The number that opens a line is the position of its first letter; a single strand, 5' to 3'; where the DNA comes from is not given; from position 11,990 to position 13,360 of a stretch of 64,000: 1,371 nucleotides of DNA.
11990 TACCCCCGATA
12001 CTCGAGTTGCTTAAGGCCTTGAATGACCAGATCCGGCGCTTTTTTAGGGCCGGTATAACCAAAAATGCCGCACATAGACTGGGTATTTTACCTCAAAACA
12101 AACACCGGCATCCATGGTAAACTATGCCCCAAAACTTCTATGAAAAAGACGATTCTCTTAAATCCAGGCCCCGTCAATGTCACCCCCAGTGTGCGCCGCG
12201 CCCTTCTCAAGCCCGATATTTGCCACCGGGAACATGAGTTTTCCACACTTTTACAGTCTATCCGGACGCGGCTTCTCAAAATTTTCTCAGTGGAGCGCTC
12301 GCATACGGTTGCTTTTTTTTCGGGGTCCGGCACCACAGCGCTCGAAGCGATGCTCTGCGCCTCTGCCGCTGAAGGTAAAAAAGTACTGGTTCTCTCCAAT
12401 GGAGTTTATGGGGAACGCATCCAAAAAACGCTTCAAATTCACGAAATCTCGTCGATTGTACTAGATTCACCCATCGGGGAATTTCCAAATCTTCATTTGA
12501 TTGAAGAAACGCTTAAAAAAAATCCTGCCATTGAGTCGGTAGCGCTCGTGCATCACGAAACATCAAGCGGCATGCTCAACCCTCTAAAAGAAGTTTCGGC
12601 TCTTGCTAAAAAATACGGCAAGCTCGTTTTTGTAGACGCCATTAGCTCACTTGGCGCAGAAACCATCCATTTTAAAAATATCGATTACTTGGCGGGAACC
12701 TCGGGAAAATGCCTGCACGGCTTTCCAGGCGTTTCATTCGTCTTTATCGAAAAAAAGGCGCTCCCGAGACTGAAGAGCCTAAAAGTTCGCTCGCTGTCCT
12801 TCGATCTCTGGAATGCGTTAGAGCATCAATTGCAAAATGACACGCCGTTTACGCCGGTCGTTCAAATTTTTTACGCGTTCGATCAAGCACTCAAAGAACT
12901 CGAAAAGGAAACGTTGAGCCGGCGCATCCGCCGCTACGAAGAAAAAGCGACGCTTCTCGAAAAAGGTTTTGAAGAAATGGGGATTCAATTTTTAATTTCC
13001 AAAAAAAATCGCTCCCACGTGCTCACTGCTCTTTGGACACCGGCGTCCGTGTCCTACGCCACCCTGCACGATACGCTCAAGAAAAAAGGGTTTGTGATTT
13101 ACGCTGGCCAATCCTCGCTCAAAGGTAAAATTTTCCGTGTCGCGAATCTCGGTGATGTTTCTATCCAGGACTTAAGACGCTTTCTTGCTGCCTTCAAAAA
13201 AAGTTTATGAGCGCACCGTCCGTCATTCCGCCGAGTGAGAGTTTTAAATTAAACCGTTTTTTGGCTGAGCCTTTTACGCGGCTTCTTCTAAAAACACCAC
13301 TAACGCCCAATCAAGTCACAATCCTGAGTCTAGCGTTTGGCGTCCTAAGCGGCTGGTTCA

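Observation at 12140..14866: PhnW-like aminotransferase, CDP-alcohol phosphatidyltransferase and flippase-like protein: possible unusual head-group (phosphono- or amino-lipid) module convergent on the lipid operon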

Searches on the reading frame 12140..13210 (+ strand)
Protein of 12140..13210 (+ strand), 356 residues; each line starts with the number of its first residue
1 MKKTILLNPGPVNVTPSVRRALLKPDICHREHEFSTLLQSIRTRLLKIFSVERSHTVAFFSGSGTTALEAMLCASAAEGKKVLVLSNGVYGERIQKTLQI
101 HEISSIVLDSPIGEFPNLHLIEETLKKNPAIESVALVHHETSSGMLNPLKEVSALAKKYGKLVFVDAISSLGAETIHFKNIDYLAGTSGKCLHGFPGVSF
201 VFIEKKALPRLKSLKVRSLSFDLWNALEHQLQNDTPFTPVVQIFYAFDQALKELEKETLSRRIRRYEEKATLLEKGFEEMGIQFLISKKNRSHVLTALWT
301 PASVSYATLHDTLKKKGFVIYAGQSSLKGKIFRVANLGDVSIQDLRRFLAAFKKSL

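Call 4: search_protein_families(library=pfam, proteins=[window:12140-13210:+])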
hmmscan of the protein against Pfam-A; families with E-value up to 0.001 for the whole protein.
window:12140-13210:+ (356 aa): 2 families
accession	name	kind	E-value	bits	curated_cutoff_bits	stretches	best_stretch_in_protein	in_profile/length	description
PF00266.25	Aminotran_5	-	9.5e-20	71.3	21.5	1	28-327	35-342/371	Aminotransferase class-V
PF00155.27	Aminotran_1_2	-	5.3e-05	23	19.7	1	32-290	36-303/361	Aminotransferase class I and II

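Call 5: search_protein_families(library=ncbifam, proteins=[window:12140-13210:+], max_evalue=0.01)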
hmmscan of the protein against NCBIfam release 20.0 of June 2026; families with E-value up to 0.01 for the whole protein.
window:12140-13210:+ (356 aa): 24 families
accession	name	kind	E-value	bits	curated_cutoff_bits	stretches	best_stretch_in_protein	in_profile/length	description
TIGR03301.1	PhnW-AepZ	equivalog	1.7e-105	353.3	360.8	1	5-354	1-353/355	2-aminoethylphosphonate aminotransferase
NF010006.0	PRK13479.1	equivalog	4.4e-81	272.8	296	1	2-355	4-360/369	2-aminoethylphosphonate--pyruvate transaminase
TIGR02326.1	transamin_PhnW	equivalog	5.1e-81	272.6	400.8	1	2-355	2-359/363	2-aminoethylphosphonate--pyruvate transaminase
NF046070.1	PyrdoxPyrvTramin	equivalog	8e-45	153.3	600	1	4-340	6-347/369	pyridoxamine--pyruvate transaminase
NF045640.1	AspGlyoxATaseBhcA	equivalog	2.7e-35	122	650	1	6-340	7-348/395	L-aspartate--glyoxylate aminotransferase BhcA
TIGR01364.1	serC_1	equivalog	2.5e-13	49.6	443.6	1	26-330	35-331/358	phosphoserine transaminase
TIGR01977.1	am_tr_V_EF2568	hypoth_equivalog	1.6e-11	43.9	377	1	34-208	42-218/376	cysteine desulfurase family protein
NF003764.0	PRK05355.1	equivalog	2.2e-11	43.3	253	1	27-354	39-354/357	3-phosphoserine/phosphohydroxythreonine transaminase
TIGR01366.1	serC_3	equivalog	8.5e-09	35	401.65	1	28-346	33-348/361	phosphoserine transaminase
TIGR03402.1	FeS_nifS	equivalog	1.9e-08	33.5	530.75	1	34-205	40-212/379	cysteine desulfurase NifS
NF002841.0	PRK03080.1-2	equivalog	4.4e-08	32.5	477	1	10-215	19-219/389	phosphoserine transaminase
TIGR04343.1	egtE_PLP_lyase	equivalog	3.1e-07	29.5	400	1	42-208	60-220/370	ergothioneine biosynthesis PLP-dependent enzyme EgtE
TIGR01979.1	sufS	subfamily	3e-06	26.3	475.1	1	121-212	152-242/403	SufS family cysteine desulfurase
TIGR03403.1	nifS_epsilon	equivalog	4.2e-06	25.8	587.7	1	119-206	131-217/382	NifS family cysteine desulfurase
NF002806.0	PRK02948.1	subfamily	1.3e-05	24.3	304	1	35-205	42-214/381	IscS subfamily cysteine desulfurase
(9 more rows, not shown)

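Call 15: find_homologous_proteins(query=window:12140-13210:+)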
Query window:12140-13210:+ (356 aa): 2914 proteins with E <= 0.001 among 8000 candidates; the best 120 are listed.
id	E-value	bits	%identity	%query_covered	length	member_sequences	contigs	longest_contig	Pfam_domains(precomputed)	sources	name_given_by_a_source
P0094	2.5e-229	778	100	100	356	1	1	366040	PF00266.26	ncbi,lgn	-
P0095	7.4e-144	497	63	100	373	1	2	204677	PF00266.26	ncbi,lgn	-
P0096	1.0e-142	493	64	99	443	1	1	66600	PF00155.28,PF00266.26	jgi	jgi:2-aminoethylphosphonate-pyruvate transaminase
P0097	1.9e-141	489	65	100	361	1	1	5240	PF00266.26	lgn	-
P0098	7.3e-141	487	62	99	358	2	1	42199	PF00155.28,PF00266.26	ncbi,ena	-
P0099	1.6e-140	486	64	100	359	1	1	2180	PF00155.28,PF00266.26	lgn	-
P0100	8.9e-140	483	64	100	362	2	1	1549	PF00266.26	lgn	-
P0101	9.0e-140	483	64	98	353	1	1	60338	PF00266.26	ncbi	-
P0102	3.0e-139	482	61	100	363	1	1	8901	PF00266.26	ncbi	-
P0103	3.1e-139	482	63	98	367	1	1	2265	PF00266.26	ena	-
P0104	3.3e-139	481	61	99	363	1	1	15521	PF00155.28,PF00266.26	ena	-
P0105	9.2e-139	480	62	99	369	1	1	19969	PF00266.26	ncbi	ncbi:MAG: 2-aminoethylphosphonate aminotransferase [Candidatus Omnitrophota bacterium]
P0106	3.1e-138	478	62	98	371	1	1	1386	PF00155.28,PF00266.26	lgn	-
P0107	5.3e-138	478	62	99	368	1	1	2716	PF00266.26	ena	-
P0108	8.4e-138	477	61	100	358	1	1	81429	PF00155.28,PF00266.26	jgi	-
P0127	3.3e-134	465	62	98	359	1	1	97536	PF00266.26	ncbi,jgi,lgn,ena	-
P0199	7.4e-114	398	55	99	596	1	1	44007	PF00483.30,PF00266.26,PF12804.14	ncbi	-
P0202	2.5e-112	393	54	98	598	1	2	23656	PF00483.30,PF00266.26,PF12804.14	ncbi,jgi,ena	-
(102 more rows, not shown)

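Call 16: find_encoding_contigs(protein=P0199, flank=10000, max_places=2)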
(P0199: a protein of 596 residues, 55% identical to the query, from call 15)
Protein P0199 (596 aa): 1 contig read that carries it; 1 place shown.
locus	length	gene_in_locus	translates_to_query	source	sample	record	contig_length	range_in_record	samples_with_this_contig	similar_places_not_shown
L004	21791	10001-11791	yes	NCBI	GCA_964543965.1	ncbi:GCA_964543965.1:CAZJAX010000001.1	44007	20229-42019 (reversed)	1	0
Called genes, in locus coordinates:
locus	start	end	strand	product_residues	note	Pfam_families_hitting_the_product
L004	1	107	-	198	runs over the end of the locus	PF21176:RecR_HhH, PF02132:RecR_ZnF (weak), PF01751:Toprim, PF13662:Toprim_4, PF21175:RecR_C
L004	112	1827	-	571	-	PF05496:RuvB_N (weak), PF13177:DNA_pol3_delta2, PF13191:AAA_16 (faint), PF00004:AAA, PF07728:AAA_5 (weak), PF22608:DNAX_ATPase_lid, PF12169:DNA_pol3_gamma3, PF20964:DnaX_C, +1 more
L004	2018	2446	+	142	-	-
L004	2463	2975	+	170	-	-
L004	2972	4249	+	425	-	PF16241:DUF4900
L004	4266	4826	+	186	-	-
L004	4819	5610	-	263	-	PF13489:Methyltransf_23, PF08241:Methyltransf_11, PF08242:Methyltransf_12 (weak), PF13649:Methyltransf_25, PF13847:Methyltransf_31 (weak)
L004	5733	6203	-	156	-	PF00383:dCMP_cyt_deam_1, PF14437:MafB19-deam, PF14439:Bd3614-deam (weak)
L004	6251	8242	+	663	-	PF00343:Phosphorylase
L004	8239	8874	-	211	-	PF01066:CDP-OH_P_transf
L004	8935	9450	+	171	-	PF02776:TPP_enzyme_N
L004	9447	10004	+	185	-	PF02775:TPP_enzyme_C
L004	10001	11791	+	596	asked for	PF00266:Aminotran_5, PF00483:NTP_transferase (weak), PF12804:NTP_transf_3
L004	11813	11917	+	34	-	-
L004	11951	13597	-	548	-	PF13714:PEP_mutase, PF00463:ICL (weak), PF00483:NTP_transferase (faint), PF12804:NTP_transf_3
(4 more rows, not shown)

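Call 17: find_encoding_contigs(protein=P0202, flank=10000, max_places=2)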
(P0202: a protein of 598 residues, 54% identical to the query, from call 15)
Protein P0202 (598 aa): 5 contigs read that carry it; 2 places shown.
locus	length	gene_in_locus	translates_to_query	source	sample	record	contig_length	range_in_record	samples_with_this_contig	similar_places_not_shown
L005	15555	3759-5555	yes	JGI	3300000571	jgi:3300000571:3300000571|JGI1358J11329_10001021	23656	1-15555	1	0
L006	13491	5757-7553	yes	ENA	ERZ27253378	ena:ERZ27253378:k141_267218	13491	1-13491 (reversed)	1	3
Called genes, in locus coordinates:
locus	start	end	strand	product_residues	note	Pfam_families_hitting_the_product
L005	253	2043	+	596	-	PF08439:Peptidase_M3_N, PF01432:Peptidase_M3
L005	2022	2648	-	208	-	PF01066:CDP-OH_P_transf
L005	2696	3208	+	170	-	PF02776:TPP_enzyme_N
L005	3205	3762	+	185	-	PF02775:TPP_enzyme_C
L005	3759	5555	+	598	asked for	PF00266:Aminotran_5, PF00483:NTP_transferase (weak), PF12804:NTP_transf_3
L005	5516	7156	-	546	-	PF13714:PEP_mutase, PF00463:ICL (weak), PF00483:NTP_transferase (faint), PF12804:NTP_transf_3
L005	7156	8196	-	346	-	PF03706:LPG_synthase_TM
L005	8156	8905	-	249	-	PF05721:PhyH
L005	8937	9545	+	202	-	PF01583:APS_kinase, PF08433:KTI12 (weak)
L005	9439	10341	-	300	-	PF13469:Sulfotransfer_3 (faint)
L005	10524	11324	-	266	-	PF00106:adh_short, PF08659:KR, PF13460:NAD_binding_10 (weak), PF13561:adh_short_C2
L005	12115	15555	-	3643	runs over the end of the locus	PF13646:HEAT_2 (weak)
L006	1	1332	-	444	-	?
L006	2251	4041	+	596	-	PF08439:Peptidase_M3_N, PF01432:Peptidase_M3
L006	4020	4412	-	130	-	-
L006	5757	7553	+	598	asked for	PF00266:Aminotran_5, PF00483:NTP_transferase (weak), PF12804:NTP_transf_3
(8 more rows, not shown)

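Call 20: list_cluster_members(proteins=[P0094, P0001])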
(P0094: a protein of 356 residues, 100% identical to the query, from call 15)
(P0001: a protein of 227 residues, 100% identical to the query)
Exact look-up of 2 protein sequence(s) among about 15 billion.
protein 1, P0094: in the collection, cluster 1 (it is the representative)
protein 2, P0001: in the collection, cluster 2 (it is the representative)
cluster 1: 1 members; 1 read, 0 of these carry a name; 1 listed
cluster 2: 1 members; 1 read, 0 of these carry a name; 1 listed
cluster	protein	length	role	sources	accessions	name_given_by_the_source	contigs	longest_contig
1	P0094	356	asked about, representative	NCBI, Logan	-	-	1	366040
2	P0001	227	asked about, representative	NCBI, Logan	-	-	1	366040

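Call 22: find_homologous_proteins(query=L005:5516-7156:-)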
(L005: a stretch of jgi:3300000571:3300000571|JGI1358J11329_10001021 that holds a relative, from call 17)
Query L005:5516-7156:- (546 aa): 1759 proteins with E <= 0.001 among 8000 candidates; the best 120 are listed.
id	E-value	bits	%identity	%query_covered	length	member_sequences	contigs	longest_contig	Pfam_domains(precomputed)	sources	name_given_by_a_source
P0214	0.0e+0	1139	93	100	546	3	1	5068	PF00483.30,PF13714.13,PF00463.28,PF12804.14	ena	-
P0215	0.0e+0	1044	85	99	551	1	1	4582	PF00483.30,PF13714.13,PF00463.28,PF12804.14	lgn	-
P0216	0.0e+0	1028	84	100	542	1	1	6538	PF00483.30,PF13714.13,PF00463.28,PF12804.14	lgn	-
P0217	3.2e-295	998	81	96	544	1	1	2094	PF00483.30,PF13714.13,PF00463.28,PF12804.14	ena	-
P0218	1.8e-288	975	81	96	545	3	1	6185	PF00483.30,PF13714.13,PF00463.28,PF12804.14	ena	-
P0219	3.7e-287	971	79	99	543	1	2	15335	PF00483.30,PF13714.13,PF00463.28,PF12804.14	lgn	-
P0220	5.3e-281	951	78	100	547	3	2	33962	PF00483.30,PF13714.13,PF00463.28,PF12804.14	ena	-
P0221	1.5e-256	870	71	99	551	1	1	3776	PF00483.30,PF13714.13,PF00463.28,PF12804.14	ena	-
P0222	2.4e-255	866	72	99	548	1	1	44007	PF00483.30,PF13714.13,PF00463.28,PF12804.14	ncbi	-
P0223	7.2e-252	855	71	99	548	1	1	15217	PF00483.30,PF13714.13,PF00463.28,PF12804.14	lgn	-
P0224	1.5e-251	854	71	99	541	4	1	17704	PF00483.30,PF13714.13,PF00463.28,PF12804.14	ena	-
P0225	5.7e-251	852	71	99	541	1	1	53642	PF00483.30,PF13714.13,PF00463.28,PF12804.14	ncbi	-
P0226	4.4e-243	826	68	100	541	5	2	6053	PF00483.30,PF13714.13,PF00463.28,PF12804.14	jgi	-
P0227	1.7e-242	824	69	99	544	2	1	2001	PF00483.30,PF13714.13,PF00463.28,PF12804.14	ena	-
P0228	2.7e-241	820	69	99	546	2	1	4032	PF00483.30,PF13714.13,PF00463.28,PF12804.14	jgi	jgi:phosphoenolpyruvate phosphomutase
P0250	8.4e-167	574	49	99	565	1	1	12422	PF13714.13,PF02548.22,PF00463.28,PF12804.14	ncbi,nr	ncbi:MAG: isocitrate lyase/phosphoenolpyruvate mutase family protein [Candidatus Omnitrophica bacter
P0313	2.0e-158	546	49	98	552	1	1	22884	PF13714.13,PF00463.28,PF12804.14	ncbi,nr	ncbi:MAG: isocitrate lyase/phosphoenolpyruvate mutase family protein [Candidatus Omnitrophica bacter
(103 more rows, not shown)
